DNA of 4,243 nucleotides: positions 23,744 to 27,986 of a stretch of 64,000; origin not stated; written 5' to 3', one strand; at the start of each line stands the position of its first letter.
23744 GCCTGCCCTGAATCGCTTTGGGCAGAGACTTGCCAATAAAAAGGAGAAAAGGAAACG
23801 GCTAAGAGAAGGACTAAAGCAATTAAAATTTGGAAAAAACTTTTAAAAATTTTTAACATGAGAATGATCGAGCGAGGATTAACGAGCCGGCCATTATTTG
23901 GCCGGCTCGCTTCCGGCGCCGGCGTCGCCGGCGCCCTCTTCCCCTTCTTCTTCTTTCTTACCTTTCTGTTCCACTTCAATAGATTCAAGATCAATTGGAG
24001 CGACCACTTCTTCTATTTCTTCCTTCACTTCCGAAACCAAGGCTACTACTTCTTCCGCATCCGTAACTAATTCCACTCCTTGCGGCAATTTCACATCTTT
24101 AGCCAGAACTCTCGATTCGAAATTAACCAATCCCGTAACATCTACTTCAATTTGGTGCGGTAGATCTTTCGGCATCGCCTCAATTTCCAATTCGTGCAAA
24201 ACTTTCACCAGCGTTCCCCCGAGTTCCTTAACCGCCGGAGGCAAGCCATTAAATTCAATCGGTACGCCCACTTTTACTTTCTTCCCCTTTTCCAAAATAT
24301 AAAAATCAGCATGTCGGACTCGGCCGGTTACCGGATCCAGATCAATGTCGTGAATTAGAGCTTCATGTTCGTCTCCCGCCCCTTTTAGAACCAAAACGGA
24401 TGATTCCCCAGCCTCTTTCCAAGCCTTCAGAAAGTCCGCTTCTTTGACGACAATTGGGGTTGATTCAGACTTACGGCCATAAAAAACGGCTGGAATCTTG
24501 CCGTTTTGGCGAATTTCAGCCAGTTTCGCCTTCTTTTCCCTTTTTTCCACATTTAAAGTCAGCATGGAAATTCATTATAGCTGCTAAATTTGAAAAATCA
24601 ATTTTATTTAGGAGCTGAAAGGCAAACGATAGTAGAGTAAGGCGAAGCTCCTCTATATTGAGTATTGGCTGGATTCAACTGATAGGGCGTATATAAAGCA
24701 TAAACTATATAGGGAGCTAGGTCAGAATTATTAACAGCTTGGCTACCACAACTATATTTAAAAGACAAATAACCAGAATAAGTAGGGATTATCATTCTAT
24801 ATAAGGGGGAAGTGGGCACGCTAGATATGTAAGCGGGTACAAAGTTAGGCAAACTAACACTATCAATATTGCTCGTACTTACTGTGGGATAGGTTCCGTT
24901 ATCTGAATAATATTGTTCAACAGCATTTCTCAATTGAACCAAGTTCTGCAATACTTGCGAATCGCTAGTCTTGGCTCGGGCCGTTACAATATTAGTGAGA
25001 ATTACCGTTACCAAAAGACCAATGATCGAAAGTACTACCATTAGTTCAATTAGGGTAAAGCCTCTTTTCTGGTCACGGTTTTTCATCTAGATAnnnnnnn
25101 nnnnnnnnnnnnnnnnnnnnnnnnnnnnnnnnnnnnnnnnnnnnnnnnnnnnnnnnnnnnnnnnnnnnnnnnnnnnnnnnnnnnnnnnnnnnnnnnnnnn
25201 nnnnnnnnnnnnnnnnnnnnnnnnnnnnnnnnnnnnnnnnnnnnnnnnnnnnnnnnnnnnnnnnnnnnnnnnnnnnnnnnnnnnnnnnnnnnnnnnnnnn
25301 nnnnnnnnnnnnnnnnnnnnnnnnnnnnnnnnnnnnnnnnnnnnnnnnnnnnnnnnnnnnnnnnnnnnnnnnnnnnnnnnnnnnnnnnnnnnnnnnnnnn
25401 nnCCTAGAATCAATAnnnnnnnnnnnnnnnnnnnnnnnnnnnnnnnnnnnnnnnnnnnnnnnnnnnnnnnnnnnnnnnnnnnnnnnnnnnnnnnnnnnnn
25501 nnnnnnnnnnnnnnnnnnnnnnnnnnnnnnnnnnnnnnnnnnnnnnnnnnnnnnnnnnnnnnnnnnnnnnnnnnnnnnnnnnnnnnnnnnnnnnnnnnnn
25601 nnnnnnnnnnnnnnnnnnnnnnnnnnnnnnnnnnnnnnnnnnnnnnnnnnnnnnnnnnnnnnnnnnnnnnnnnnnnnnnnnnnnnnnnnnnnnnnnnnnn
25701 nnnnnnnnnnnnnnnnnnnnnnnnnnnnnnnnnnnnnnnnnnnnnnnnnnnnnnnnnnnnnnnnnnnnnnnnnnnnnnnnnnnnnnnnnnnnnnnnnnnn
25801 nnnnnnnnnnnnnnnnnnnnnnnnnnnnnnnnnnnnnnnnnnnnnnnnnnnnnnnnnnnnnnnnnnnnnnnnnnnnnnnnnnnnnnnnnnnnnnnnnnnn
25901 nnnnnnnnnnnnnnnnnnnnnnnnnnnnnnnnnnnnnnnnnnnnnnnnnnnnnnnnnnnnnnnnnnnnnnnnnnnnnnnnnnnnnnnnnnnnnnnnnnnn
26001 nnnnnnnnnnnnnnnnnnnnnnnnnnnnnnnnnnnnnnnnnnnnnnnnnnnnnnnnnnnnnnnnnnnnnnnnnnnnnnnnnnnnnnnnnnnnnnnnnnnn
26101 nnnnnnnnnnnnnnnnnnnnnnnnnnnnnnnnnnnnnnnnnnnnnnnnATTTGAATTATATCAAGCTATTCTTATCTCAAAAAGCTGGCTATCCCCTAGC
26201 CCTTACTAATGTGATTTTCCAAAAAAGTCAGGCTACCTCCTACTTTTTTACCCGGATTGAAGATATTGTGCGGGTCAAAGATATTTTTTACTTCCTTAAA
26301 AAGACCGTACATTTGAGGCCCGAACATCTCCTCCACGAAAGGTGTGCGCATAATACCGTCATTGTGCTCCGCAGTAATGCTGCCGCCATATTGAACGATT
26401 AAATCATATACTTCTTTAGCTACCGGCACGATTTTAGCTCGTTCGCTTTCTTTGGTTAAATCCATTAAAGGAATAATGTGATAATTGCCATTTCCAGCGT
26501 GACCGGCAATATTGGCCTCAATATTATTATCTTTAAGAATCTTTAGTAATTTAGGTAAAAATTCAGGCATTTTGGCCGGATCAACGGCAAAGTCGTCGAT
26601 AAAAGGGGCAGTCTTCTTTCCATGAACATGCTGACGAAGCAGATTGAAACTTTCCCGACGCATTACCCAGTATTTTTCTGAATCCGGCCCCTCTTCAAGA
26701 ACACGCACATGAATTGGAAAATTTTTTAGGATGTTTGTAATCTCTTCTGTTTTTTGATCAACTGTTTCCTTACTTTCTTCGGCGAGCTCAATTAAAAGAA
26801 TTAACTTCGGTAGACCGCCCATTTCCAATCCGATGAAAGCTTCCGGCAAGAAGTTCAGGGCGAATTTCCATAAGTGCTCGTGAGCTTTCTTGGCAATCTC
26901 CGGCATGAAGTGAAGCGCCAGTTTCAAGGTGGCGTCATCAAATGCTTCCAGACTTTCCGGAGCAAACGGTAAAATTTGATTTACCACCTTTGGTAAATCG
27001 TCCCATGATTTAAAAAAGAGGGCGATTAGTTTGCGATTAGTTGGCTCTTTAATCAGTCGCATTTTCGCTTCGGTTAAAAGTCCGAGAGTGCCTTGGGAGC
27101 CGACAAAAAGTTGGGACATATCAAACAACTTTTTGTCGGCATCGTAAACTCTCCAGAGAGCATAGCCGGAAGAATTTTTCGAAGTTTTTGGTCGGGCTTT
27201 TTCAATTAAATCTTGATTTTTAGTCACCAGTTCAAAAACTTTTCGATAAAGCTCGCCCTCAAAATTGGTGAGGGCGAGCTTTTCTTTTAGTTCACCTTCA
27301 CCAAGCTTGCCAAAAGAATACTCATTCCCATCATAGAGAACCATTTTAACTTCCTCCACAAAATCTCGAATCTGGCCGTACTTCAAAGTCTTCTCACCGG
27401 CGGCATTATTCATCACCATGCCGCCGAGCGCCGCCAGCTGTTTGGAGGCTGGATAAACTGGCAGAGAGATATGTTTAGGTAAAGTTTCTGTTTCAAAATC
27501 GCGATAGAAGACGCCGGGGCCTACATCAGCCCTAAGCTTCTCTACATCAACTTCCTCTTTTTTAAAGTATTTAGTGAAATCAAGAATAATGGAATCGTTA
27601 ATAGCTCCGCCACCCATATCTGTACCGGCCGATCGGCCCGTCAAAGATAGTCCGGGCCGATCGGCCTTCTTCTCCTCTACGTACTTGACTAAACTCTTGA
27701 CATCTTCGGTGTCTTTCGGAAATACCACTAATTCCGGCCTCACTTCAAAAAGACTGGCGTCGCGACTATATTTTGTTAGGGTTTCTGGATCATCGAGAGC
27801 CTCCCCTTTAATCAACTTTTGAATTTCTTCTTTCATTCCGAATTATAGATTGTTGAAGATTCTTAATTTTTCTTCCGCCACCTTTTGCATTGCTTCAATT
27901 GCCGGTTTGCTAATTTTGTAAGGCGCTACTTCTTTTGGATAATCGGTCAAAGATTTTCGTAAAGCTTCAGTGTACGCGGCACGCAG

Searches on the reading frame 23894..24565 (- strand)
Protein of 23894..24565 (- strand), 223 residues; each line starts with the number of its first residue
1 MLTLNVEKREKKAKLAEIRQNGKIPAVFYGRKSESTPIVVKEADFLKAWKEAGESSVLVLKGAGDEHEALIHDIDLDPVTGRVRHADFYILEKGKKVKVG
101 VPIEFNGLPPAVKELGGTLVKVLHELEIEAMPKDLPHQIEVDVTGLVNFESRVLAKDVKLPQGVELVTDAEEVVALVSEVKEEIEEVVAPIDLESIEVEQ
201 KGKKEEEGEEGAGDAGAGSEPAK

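Call 38: search_protein_families(library=pfam, proteins=[window:23894-24565:-], max_evalue=0.00001)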
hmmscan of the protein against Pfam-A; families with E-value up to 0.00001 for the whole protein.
window:23894-24565:- (223 aa): 2 families
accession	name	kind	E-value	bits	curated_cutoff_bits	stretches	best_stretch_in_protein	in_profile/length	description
PF14693.11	Ribosomal_TL5_C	-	2.6e-22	79.4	27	1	96-179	1-82/84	Ribosomal protein TL5, C-terminal domain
PF01386.24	Ribosomal_L25p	-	7.4e-21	74.8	23.6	1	4-88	1-82/82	Ribosomal L25p family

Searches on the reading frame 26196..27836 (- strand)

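Call 45: search_protein_families(library=pfam, proteins=[window:26196-27836:-], max_evalue=0.00001)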
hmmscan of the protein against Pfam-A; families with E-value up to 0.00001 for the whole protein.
window:26196-27836:- (546 aa): 2 families
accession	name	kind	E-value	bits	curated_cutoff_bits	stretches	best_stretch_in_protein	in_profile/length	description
PF02913.24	FAD-oxidase_C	-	5.8e-48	164.2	21.2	1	265-530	2-247/248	FAD linked oxidases, C-terminal domain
PF01565.28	FAD_binding_4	-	3.4e-27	95.3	26.4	1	34-171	1-134/139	FAD binding domain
